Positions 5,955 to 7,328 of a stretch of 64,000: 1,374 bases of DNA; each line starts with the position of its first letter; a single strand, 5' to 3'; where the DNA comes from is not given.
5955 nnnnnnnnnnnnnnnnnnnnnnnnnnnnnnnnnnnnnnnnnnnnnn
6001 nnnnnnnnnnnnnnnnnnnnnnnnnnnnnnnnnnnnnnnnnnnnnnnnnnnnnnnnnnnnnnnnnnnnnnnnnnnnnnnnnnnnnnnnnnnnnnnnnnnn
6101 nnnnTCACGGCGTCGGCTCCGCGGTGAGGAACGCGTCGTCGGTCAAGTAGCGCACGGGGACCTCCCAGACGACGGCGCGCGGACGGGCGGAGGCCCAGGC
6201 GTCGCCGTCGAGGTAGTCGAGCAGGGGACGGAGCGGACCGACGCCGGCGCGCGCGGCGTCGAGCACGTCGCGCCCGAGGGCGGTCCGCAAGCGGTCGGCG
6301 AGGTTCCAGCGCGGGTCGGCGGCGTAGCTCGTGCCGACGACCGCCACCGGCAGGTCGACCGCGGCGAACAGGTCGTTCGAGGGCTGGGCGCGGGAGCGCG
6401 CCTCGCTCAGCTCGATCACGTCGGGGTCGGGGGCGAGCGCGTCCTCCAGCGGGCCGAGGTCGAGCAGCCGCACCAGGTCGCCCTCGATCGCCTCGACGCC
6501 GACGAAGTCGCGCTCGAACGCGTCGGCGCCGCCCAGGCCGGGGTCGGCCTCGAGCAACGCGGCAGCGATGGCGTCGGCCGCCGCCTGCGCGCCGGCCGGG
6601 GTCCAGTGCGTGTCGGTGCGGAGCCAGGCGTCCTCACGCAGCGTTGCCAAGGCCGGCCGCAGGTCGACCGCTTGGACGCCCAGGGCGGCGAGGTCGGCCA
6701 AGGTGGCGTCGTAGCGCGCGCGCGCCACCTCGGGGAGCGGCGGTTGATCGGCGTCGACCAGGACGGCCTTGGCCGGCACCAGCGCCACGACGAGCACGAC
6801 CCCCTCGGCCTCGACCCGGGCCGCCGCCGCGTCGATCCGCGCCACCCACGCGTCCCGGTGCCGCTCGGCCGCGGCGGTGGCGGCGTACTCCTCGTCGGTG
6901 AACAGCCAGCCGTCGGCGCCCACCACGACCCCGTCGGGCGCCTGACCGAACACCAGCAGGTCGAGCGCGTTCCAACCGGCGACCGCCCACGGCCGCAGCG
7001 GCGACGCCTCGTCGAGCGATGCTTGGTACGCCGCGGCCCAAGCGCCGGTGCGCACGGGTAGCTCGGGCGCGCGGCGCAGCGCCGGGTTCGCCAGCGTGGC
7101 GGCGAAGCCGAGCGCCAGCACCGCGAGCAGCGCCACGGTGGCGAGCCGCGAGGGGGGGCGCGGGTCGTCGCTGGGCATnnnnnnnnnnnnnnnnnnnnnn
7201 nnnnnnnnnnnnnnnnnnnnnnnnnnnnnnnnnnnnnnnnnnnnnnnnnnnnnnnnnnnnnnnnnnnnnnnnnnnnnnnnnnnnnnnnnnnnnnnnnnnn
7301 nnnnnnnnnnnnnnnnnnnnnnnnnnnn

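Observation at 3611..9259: AlgF-AlgI-AlgJ-like O-acetylation module fused into one operon with two secreted esterase/lipase-like hydrolases, without alginate genes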

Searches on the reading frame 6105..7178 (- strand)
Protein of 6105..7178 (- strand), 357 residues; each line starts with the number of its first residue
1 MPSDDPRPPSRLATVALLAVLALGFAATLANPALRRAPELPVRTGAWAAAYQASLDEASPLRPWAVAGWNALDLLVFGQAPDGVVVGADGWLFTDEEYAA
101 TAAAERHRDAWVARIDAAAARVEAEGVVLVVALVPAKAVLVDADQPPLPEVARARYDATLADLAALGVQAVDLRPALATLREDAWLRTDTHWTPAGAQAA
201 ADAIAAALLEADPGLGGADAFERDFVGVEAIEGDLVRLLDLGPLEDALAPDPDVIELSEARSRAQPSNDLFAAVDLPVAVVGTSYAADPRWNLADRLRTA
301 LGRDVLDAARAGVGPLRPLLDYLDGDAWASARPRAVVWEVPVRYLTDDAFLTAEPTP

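Call 5: search_protein_families(library=pfam, proteins=[window:6105-7178:-], max_evalue=0.1)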
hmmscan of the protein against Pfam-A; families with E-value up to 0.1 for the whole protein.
window:6105-7178:- (357 aa): 2 families
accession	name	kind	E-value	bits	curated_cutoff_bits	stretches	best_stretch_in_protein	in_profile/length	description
PF16822.11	ALGX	-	6.8e-66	223.1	26.5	1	84-341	1-267/268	SGNH hydrolase-like domain, acetyltransferase AlgX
PF19040.6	SGNH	-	0.012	15.7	27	0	113-205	129-247/248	SGNH domain (fused to AT3 domains)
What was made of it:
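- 6105..7178 (-): Gene C: membrane-anchored AlgJ-like SGNH-like acetyltransferase, 357 aa. Its features are a TM anchor at 9-34, ALVPAK at 132-137, RTDTHW at 187-192 (Asp189, His191) and GTSY at 282 (Ser284). PF16822, 223 bits (call 5).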

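Call 6: search_protein_families(library=ncbifam, proteins=[window:6105-7178:-], max_evalue=0.1)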
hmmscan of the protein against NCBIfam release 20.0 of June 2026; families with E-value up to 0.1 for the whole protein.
window:6105-7178:- (357 aa): 0 families

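Call 8: find_related_loci(query=window:6105-7178:-, collection=genome_contigs, flank=10000)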
Query window:6105-7178:- (357 aa) in genome_contigs; peptide patterns used: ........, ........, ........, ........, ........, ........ (x = any residue, [..] = any of these).
564 stretches matched a pattern; 37 encode a relative of the query (tblastn E <= 1e-3); 36 distinct loci.
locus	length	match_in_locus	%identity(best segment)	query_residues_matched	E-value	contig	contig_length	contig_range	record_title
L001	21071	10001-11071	90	1-357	0e+0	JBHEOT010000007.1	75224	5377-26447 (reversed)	MAG: Trueperaceae bacterium isolate S6_bin.46.strict S6_NODE_7, whole genome shotgun sequence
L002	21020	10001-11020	46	12-353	3e-82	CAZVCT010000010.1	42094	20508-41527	MAG TPA_asm: uncultured bacterium isolate SRP220891_co3_385 genome assembly, contig: NODE_814_length_42094_cov_32.376151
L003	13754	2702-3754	48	5-355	7e-81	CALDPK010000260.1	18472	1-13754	MAG TPA_asm: uncultured Trueperaceae bacterium isolate SRR6425777_bin.22_CONCOCT_v1.1_MAG genome assembly, contig: ERZ17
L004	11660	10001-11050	63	8-357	4e-112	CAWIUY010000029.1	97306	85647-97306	MAG: uncultured Trueperaceae bacterium isolate MFD01721.bin.2.209 genome assembly, contig: contig_55496, whole genome sh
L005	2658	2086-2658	75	7-197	2e-73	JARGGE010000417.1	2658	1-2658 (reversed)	MAG: Trueperaceae bacterium isolate C14-24 NODE_417_length_2658_cov_2.982565, whole genome shotgun sequence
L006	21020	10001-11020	46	10-351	9e-71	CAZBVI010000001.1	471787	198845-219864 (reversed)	MAG TPA_asm: uncultured bacterium isolate binchicken_co324_45 genome assembly, contig: NODE_5_length_471787_cov_9.233724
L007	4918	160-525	85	230-351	2e-60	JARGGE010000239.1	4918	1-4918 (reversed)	MAG: Trueperaceae bacterium isolate C14-24 NODE_239_length_4918_cov_3.200785, whole genome shotgun sequence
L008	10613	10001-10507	63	24-192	1e-52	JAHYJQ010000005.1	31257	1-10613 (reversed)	MAG: Trueperaceae bacterium isolate KA26 NODE_768_length_31257_cov_6.049566, whole genome shotgun sequence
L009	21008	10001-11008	34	22-345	9e-52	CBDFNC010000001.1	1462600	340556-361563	MAG: Psychromonadaceae bacterium isolate 2158fd4e-c09c-4043-89e0-af5145698810 genome assembly, contig: contig_1, whole g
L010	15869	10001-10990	33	9-346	1e-47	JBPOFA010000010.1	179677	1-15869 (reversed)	MAG: Marinosulfonomonas sp. isolate MAG_55 MAG_55_10, whole genome shotgun sequence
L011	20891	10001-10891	35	41-346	3e-46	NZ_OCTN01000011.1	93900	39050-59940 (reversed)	Monaibacterium marinum strain C7, whole genome shotgun sequence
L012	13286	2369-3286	35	45-350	2e-43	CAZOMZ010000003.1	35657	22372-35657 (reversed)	MAG TPA_asm: uncultured Loktanella sp. isolate SRP342821_co1_160 genome assembly, contig: NODE_801_length_35657_cov_16.6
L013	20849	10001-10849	37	69-345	2e-40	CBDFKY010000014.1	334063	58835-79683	MAG: Rickettsiales bacterium isolate 452c8e60-cd1a-43e2-b0eb-1099bad166f7 genome assembly, contig: contig_14, whole geno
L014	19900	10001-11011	34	15-351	1e-34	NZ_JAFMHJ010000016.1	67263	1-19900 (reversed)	MAG: Yoonia sp. isolate DEBay_Spr20G08_58 NODE_262_length_67263_cov_52.38, whole genome shotgun sequence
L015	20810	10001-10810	33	84-345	2e-27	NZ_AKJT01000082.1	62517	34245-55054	Pseudomonas sp. GM18 PMI21_contig_109.109, whole genome shotgun sequence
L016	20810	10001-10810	35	76-345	8e-27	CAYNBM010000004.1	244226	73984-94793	MAG TPA_asm: uncultured Rubritepida sp. isolate SRP287051_co2_162 genome assembly, contig: NODE_60_length_244226_cov_52.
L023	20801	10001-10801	31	87-345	2e-25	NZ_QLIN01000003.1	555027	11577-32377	Pseudomonas fluorescens strain LY3 NODE_3_length_555027_cov_40.576783, whole genome shotgun sequence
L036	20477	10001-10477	34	84-238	1e-9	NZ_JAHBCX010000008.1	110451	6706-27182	Pseudomonas sp. GL-B-12 NODE_17, whole genome shotgun sequence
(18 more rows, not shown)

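Call 11: find_encoding_contigs(protein=window:6105-7178:-, flank=10000, max_places=6)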
Protein window:6105-7178:- (357 aa): no gene with exactly this product is on record in the collection.

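Call 16: search_solved_structures(query=window:6105-7178:-, max_evalue=1, show_alignments=2)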
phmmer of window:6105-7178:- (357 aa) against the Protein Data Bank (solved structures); distinct sequences matched with E-value up to 1: 3.
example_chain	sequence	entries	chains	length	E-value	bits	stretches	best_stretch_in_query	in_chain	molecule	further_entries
4o8v_A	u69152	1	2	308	9.1e-47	163.4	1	81-346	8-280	Alginate biosynthesis protein AlgJ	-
4knc_B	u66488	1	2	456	9.3e-13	51.6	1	86-344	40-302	Alginate biosynthesis protein AlgX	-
7ula_A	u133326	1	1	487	1.9e-10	44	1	91-348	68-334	Alginate biosynthesis protein AlgX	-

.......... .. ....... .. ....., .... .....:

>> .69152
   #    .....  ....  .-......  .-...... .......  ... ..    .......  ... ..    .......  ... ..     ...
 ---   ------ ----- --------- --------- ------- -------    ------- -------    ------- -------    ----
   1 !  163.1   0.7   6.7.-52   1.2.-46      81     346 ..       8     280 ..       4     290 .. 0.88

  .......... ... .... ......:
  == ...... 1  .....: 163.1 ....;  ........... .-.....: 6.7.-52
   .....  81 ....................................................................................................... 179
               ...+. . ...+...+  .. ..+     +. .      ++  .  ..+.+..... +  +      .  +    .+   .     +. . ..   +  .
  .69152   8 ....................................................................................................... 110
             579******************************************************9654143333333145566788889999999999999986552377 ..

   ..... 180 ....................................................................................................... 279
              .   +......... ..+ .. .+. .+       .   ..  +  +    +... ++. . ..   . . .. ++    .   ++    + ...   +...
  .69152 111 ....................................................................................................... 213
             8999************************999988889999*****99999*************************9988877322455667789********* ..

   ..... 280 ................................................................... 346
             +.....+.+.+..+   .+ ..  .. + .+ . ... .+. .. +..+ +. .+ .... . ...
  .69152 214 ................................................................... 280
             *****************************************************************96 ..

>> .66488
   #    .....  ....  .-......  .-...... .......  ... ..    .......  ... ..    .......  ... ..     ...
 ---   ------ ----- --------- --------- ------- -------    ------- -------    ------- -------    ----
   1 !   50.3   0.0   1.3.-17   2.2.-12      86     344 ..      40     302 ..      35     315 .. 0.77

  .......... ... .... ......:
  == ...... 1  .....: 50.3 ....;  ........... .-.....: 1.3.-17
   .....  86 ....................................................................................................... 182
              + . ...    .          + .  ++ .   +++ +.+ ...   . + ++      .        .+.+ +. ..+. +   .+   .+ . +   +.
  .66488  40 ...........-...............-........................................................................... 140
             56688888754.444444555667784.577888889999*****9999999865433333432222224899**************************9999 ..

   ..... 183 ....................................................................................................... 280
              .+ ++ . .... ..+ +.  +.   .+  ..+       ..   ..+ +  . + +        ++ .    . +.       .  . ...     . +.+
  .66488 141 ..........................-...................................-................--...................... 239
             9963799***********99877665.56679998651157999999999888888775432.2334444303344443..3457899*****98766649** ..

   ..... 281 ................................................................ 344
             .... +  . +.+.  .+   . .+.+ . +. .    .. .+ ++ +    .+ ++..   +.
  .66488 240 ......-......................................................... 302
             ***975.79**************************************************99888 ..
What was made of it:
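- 6105..7178 (-): phmmer against AlgJ 4O8V: E 9e-47, with the motifs aligned (call 16).
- On Peptidoglycan OAP cluster PatA-PatB-Ape1: Its only solved-structure sequence relatives at E up to 1 are AlgJ and AlgX, and no PatB chain appears (call 16).
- C is an AlgJ-type acetyl handler (call 16).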

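Call 31: search_protein_families(library=pfam, proteins=[L009:4343-5680:+, L009:5695-7062:+, L009:7065-8579:+, L009:11690-13060:+, L009:13036-14139:+, L011:5504-6808:+, L011:6820-7686:+, L011:10864-12294:+, L011:12337-13626:+, L011:13623-14558:+], max_evalue=0.001)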
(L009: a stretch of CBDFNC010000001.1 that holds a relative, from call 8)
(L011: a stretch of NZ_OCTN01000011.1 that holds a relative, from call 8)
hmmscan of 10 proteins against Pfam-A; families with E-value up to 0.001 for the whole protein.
L009:4343-5680:+ (445 aa): 0 families

L009:5695-7062:+ (455 aa): 1 family
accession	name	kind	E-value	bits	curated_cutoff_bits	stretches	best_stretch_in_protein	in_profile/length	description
PF13372.12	Alginate_exp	-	3.8e-25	88.9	25.2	1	27-446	6-391/395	Alginate export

L009:7065-8579:+ (504 aa): 2 families
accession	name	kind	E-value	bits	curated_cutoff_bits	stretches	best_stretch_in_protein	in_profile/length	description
PF13229.12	Beta_helix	-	1e-18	67.9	25.9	2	266-413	2-146/158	Right handed beta helix region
PF05048.19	NosD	-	3.5e-18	66.3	23.6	2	236-380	27-171/212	Periplasmic copper-binding protein (NosD)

L009:11690-13060:+ (456 aa): 2 families
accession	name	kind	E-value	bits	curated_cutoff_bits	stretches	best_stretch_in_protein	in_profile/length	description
PF16822.11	ALGX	-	4.2e-55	187.7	26.5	1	53-310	2-266/268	SGNH hydrolase-like domain, acetyltransferase AlgX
PF16824.11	CBM_26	-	1.2e-18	67.8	26.6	1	335-455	2-122/125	C-terminal carbohydrate-binding module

L009:13036-14139:+ (367 aa): 1 family
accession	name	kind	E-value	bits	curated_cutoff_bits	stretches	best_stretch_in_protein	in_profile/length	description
PF05426.18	Alginate_lyase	-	4.1e-50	171.2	22.2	1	66-303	2-273/275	Alginate lyase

L011:5504-6808:+ (434 aa): 1 family
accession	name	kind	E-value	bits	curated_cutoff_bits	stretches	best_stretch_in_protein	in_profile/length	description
PF06808.19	DctM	-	2.2e-80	271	23.8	1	12-427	2-411/413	Tripartite ATP-independent periplasmic transporter, DctM component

L011:6820-7686:+ (288 aa): 3 families
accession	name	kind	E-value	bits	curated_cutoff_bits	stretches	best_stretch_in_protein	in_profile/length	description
PF00775.27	Dioxygenase_C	-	9.9e-35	120.1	27.3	1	118-285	23-180/182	Dioxygenase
PF04444.19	Dioxygenase_N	-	3.4e-25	88.1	27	1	22-90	1-69/75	Catechol dioxygenase N terminus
PF13620.12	CarboxypepD_reg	-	5.3e-05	23.9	32.3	1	128-191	3-52/82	Carboxypeptidase regulatory-like domain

L011:10864-12294:+ (476 aa): 1 family
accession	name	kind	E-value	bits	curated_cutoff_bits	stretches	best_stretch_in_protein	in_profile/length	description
PF16822.11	ALGX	-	1.4e-39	136.8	26.5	1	75-342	7-267/268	SGNH hydrolase-like domain, acetyltransferase AlgX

L011:12337-13626:+ (429 aa): 1 family
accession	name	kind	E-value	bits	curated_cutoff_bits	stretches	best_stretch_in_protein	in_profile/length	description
PF01943.22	Polysacc_synt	-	0.00015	21.7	28.2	1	23-67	8-52/274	Polysaccharide biosynthesis protein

L011:13623-14558:+ (311 aa): 2 families
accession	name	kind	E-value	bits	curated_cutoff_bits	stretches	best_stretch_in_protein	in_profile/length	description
PF13469.12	Sulfotransfer_3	-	6.2e-12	46.7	27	1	8-239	2-211/216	Sulfotransferase family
PF00685.33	Sulfotransfer_1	-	5.5e-05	23.1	22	1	8-260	4-205/255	Sulfotransferase domain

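Call 33: search_protein_families(library=pfam, proteins=[L023:3044-6907:+, L023:6925-7593:+, L023:7590-8264:+, L023:9611-10846:+, L023:1809-3068:+, L023:8-1819:+, L011:7892-8506:+, L011:14565-15296:+, L011:15876-17282:+], max_evalue=0.001)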
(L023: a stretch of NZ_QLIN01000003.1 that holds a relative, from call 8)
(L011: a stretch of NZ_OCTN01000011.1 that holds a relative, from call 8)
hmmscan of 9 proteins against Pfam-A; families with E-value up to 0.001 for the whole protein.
L023:3044-6907:+ (1287 aa): 20 families
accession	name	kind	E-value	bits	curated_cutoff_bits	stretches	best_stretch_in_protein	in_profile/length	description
PF05420.17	BCSC_C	-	5.7e-109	364.8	23.5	1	941-1268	1-336/336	Cellulose synthase operon protein C C-terminus (BCSC_C)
PF14559.12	TPR_19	-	1.1e-47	160.7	25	6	508-571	2-66/68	Tetratricopeptide repeat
PF13428.12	TPR_14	-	1.6e-28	96.7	23.5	2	724-764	3-43/44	Tetratricopeptide repeat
PF13432.12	TPR_16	-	9e-26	90.4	32.7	4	391-447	1-57/65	Tetratricopeptide repeat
PF13431.12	TPR_17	-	3.4e-23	80.3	24.4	0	486-517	2-33/34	Tetratricopeptide repeat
PF12895.13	ANAPC3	-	9.1e-16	58.4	27.2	0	490-556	16-81/82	Anaphase-promoting complex, cyclosome, subunit 3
PF07719.23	TPR_2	-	9.4e-16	57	27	0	727-755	6-34/34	Tetratricopeptide repeat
PF23914.1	TPR_CcmH_CycH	-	9.8e-16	58.4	42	1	470-554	57-144/158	Cytochrome c-type biogenesis protein H TPR domain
PF13414.12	TPR_11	-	8.3e-14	51.5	26.8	0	475-511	6-42/42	TPR repeat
PF13424.12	TPR_12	-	2.1e-13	50.7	30.1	0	357-418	7-76/77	Tetratricopeptide repeat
PF13176.12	TPR_7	-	2.8e-11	43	27.9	0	725-755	2-31/36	Tetratricopeptide repeat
PF13371.12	TPR_9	-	1.4e-10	41.5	35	2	44-104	10-70/73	Tetratricopeptide repeat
PF13181.12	TPR_8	-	6e-10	38.9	25.7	0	64-95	2-33/34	Tetratricopeptide repeat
PF25064.1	ARM_TT21_5th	-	9.1e-08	32.9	27.8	0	389-447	3-61/117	TT21 fifth ARM repeats domain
PF00515.34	TPR_1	-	1.1e-07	31.8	27.8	0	388-420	2-34/34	Tetratricopeptide repeat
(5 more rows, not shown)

L023:6925-7593:+ (222 aa): 0 families

L023:7590-8264:+ (224 aa): 2 families
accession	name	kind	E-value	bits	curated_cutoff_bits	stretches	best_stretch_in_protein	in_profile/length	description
PF11182.14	AlgF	-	1.1e-10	41.7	34.4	1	17-200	8-176/179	Alginate O-acetyl transferase AlgF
PF14344.12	DUF4397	-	5.6e-05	24.1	30.6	0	37-141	1-111/119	Domain of unknown function (DUF4397)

L023:9611-10846:+ (411 aa): 1 family
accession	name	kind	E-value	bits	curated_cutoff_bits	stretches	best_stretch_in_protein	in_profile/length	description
PF16822.11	ALGX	-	1.9e-76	257.7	26.5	1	128-394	1-268/268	SGNH hydrolase-like domain, acetyltransferase AlgX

L023:1809-3068:+ (419 aa): 1 family
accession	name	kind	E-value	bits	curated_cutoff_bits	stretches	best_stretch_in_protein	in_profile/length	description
PF01270.23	Glyco_hydro_8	-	3.4e-64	217.4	24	1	42-359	16-323/341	Glycosyl hydrolases family 8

L023:8-1819:+ (603 aa): 1 family
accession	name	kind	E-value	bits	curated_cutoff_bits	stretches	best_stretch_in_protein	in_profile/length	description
PF03170.19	BcsB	-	2.6e-179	597.9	21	1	1-506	110-606/606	Bacterial cellulose synthase subunit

L011:7892-8506:+ (204 aa): 1 family
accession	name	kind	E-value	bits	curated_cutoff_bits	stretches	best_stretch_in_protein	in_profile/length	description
PF11182.14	AlgF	-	5.2e-21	75.4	34.4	1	25-180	6-177/179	Alginate O-acetyl transferase AlgF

L011:14565-15296:+ (243 aa): 0 families

L011:15876-17282:+ (468 aa): 0 families
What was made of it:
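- The module attaches to different polysaccharide loci in Proteobacteria: alginate, cellulose, and a flippase/sulfotransferase locus (calls 31, 33).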

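Call 72: search_protein_families(library=pfam, proteins=[L013:7012-9201:+, L013:9180-9770:+, L013:12316-13407:+, L016:7241-8218:-, L016:6423-7244:-, L016:5482-6807:-, L016:10796-12307:-, L016:10934-12337:+, L016:12353-12985:-, L016:12969-14105:-], max_evalue=0.001)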
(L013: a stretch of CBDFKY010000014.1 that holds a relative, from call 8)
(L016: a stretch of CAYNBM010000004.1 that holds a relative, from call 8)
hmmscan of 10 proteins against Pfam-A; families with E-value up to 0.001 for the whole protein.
L013:7012-9201:+ (729 aa): 1 family
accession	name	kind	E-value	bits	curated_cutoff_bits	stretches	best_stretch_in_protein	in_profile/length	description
PF05426.18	Alginate_lyase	-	6.3e-28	98.4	22.2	1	443-643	56-272/275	Alginate lyase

L013:9180-9770:+ (196 aa): 0 families

L013:12316-13407:+ (363 aa): 2 families
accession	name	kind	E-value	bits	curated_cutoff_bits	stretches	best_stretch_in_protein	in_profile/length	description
PF00149.33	Metallophos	-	2e-06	28.8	21.5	1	54-291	2-189/191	Calcineurin-like phosphoesterase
PF12850.12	Metallophos_2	-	2.2e-05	25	27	0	54-193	2-91/154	Calcineurin-like phosphoesterase superfamily domain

L016:7241-8218:- (325 aa): 2 families
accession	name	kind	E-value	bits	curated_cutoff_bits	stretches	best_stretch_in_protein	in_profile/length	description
PF00528.27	BPD_transp_1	-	5.2e-46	157.1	26.4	1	134-324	2-183/184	Binding-protein-dependent transport system inner membrane component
PF19300.4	BPD_transp_1_N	-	4.7e-09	36.9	23.8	1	22-121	1-113/114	Binding-prot-dependent transport system membrane comp, N-term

L016:6423-7244:- (273 aa): 2 families
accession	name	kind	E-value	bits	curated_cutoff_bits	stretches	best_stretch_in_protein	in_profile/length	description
PF00528.27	BPD_transp_1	-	1.4e-21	77.5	26.4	1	90-268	1-178/184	Binding-protein-dependent transport system inner membrane component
PF12911.12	OppC_N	-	1.3e-09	38.2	23.9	1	6-41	16-51/53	N-terminal TM domain of oligopeptide transport permease C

L016:5482-6807:- (441 aa): 4 families
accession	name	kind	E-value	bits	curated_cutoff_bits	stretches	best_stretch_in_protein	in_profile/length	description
PF00005.33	ABC_tran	-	1.2e-26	94.3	25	1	147-305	2-137/137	ABC transporter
PF08352.17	oligo_HPY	-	3.9e-16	59.6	27.1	1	356-422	1-65/65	Oligopeptide/dipeptide transporter, C-terminal region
PF02463.25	SMC_N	-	2.3e-05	24.4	40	1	158-351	26-213/220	RecF/RecN/SMC N terminal domain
PF13304.12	AAA_21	-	0.00036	21.1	27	0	276-340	237-303/304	AAA domain, putative AbiEii toxin, Type IV TA system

L016:10796-12307:- (503 aa): 0 families

L016:10934-12337:+ (467 aa): 1 family
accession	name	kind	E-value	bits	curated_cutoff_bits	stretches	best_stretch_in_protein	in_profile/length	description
PF00245.25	Alk_phosphatase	-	6e-34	118.1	24.4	1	60-364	3-320/423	Alkaline phosphatase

L016:12353-12985:- (210 aa): 1 family
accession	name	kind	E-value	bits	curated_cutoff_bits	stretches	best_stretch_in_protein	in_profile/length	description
PF04079.22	SMC_ScpB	-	3.3e-45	154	27.4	1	38-190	3-159/160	Segregation and condensation complex subunit ScpB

L016:12969-14105:- (378 aa): 1 family
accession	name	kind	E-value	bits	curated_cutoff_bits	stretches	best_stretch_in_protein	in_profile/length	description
PF02616.19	SMC_ScpA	-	8.8e-10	39.4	24.6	1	150-233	1-90/232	Segregation and condensation protein ScpA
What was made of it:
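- Two-gene MBOAT+ALGX modules also exist (L016, call 72).
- Tried and rejected: It rests on about six independent lineages, with one exception (L036) and one unclear case (a 196-aa ORF in L013 with no Pfam match, call 72).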
